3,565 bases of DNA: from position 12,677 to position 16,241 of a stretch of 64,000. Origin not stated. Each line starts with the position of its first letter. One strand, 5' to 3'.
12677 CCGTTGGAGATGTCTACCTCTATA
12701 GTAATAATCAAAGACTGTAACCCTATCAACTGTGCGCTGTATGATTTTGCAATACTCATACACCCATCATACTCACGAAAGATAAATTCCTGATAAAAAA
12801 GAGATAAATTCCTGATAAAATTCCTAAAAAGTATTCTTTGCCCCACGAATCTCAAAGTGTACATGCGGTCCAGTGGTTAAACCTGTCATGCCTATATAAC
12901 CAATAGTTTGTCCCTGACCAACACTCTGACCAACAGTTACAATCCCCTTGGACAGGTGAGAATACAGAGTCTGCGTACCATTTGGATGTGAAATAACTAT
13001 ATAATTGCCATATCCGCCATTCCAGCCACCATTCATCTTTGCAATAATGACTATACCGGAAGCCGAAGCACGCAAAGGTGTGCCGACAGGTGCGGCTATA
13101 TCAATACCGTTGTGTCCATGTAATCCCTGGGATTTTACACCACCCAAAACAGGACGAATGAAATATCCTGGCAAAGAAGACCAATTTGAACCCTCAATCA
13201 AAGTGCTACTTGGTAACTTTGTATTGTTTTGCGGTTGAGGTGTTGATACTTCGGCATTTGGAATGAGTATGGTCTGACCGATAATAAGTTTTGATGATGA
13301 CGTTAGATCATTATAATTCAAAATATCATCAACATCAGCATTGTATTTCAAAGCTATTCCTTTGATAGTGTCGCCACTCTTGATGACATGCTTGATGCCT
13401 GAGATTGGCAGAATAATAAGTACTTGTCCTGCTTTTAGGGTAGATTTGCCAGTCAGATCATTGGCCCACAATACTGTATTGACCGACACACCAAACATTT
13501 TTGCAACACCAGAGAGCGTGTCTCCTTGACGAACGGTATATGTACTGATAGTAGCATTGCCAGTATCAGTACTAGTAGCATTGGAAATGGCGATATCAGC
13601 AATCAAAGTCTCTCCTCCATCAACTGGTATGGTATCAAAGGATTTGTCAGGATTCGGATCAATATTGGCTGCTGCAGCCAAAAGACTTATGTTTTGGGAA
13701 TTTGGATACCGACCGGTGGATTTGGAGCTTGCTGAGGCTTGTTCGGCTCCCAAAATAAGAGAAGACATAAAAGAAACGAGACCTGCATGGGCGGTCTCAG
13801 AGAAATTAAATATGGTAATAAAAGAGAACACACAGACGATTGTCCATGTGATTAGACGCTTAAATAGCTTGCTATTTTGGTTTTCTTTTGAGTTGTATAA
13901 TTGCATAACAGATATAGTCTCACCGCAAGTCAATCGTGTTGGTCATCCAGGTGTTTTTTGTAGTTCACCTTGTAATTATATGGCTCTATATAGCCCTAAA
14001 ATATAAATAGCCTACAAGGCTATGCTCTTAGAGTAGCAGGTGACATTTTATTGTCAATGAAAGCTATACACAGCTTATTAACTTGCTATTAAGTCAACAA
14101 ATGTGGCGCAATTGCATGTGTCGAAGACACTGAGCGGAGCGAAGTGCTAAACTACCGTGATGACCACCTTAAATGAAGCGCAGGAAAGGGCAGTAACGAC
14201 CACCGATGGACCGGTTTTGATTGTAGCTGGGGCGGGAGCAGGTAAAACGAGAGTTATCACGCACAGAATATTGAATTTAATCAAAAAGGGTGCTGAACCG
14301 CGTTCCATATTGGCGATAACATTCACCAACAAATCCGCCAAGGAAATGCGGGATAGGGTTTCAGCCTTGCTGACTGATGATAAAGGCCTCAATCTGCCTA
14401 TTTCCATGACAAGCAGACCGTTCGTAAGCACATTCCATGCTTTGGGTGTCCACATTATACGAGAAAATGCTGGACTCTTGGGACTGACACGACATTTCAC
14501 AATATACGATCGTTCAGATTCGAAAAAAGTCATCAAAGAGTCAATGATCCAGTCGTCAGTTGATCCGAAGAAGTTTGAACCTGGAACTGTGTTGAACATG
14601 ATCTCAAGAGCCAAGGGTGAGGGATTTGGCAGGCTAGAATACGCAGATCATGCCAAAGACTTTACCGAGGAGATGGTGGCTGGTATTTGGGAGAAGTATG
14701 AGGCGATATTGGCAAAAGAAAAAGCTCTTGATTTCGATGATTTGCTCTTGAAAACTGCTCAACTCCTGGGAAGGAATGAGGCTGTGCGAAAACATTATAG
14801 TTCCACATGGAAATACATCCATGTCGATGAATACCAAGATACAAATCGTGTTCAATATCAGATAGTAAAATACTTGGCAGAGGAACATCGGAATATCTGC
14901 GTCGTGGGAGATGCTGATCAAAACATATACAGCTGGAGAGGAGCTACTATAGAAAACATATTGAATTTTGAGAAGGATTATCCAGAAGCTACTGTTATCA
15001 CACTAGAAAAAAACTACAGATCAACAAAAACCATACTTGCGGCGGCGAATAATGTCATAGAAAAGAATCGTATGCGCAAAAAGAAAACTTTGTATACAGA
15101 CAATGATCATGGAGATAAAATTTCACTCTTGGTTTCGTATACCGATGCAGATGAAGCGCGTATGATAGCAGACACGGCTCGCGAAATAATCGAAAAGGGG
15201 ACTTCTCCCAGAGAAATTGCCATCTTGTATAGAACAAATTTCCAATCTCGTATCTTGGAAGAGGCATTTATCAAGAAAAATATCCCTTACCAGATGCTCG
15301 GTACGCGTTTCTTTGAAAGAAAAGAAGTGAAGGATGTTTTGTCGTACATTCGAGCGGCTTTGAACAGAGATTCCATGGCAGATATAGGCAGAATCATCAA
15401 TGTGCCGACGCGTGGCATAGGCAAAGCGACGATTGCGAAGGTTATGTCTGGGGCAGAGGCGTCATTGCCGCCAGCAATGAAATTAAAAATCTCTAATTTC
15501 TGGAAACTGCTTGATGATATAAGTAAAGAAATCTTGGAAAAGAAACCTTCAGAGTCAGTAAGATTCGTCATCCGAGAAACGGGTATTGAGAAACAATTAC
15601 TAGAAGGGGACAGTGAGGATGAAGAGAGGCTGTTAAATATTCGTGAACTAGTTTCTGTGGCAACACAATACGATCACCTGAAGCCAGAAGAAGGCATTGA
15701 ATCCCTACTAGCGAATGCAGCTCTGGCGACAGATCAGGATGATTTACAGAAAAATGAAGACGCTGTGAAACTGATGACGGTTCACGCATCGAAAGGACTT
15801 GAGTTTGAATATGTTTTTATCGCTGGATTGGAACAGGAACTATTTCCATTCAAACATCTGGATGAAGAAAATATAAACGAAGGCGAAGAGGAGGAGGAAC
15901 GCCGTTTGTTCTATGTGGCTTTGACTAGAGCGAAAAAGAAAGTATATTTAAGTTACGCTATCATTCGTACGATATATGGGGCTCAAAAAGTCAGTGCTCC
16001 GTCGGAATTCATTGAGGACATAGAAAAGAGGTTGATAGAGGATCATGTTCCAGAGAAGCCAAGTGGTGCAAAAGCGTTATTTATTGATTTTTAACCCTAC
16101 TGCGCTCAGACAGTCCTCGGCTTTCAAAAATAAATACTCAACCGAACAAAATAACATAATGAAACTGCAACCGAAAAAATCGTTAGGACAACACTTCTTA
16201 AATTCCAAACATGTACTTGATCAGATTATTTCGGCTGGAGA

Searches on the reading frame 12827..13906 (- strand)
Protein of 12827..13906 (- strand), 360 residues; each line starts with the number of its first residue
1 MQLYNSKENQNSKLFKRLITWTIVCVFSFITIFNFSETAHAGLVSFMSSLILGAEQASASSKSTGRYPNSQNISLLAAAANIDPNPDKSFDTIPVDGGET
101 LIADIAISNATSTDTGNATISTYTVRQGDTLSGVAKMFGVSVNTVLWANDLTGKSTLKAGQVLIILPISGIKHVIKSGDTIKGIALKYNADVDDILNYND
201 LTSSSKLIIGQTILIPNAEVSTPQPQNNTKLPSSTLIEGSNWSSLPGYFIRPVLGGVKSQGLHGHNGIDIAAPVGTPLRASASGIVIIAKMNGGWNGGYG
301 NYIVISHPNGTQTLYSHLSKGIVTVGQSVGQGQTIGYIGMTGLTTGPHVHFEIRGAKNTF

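Call 60: search_protein_families(library=pfam, proteins=[window:12827-13906:-], max_evalue=0.001)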
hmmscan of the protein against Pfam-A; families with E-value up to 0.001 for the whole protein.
window:12827-13906:- (360 aa): 6 families
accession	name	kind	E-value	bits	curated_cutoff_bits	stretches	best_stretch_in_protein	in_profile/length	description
PF01551.29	Peptidase_M23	-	1.2e-29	102.8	28.7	1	264-357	2-91/96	Peptidase family M23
PF01476.26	LysM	-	2.6e-24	85.3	20.9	2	173-216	1-43/43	LysM domain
PF23473.1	LysM3_LYK4_5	-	9.7e-15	54.8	29.3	2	122-154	4-36/48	LYK4/5 LysM3 domain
PF23446.1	LysM1_NFP_LYK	-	1.5e-07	32.6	36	0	122-165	7-53/60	NFP/LYK LysM1 domain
PF23462.1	LysM3_NFP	-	3.6e-05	24.6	28.1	0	173-216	5-47/48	NFP LysM3 domain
PF23577.1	LysM_RLK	-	0.00048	20.5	27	0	122-141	2-21/44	LysM domain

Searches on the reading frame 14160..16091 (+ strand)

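Call 60: search_protein_families(library=pfam, proteins=[window:14160-16091:+], max_evalue=0.001)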
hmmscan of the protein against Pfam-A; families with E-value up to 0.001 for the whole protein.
window:14160-16091:+ (644 aa): 8 families
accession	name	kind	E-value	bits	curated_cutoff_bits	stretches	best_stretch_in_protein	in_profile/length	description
PF00580.27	UvrD-helicase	-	4.6e-85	286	23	1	4-275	1-271/271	UvrD/REP helicase N-terminal domain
PF13361.12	UvrD_C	-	3.3e-71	241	25.6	1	280-600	1-348/350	UvrD-like helicase C-terminal domain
PF13245.12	AAA_19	-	1.2e-23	84.3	25.1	1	8-258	1-132/134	AAA domain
PF13538.12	UvrD_C_2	-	3.4e-12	46.5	27.4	1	538-597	4-51/52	UvrD-like helicase C-terminal domain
PF13087.12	AAA_12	-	5.9e-09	36.2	27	0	530-596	138-189/195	AAA domain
PF13604.12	AAA_30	-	5.2e-08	33.3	27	0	4-67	2-66/191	AAA domain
PF01443.25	Viral_helicase1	-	6.1e-07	29.9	21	0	531-596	172-225/228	Viral superfamily 1 RNA helicase core domain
PF04851.21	ResIII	-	0.00089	19.6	22.5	0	13-74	20-80/164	Type III restriction enzyme, res subunit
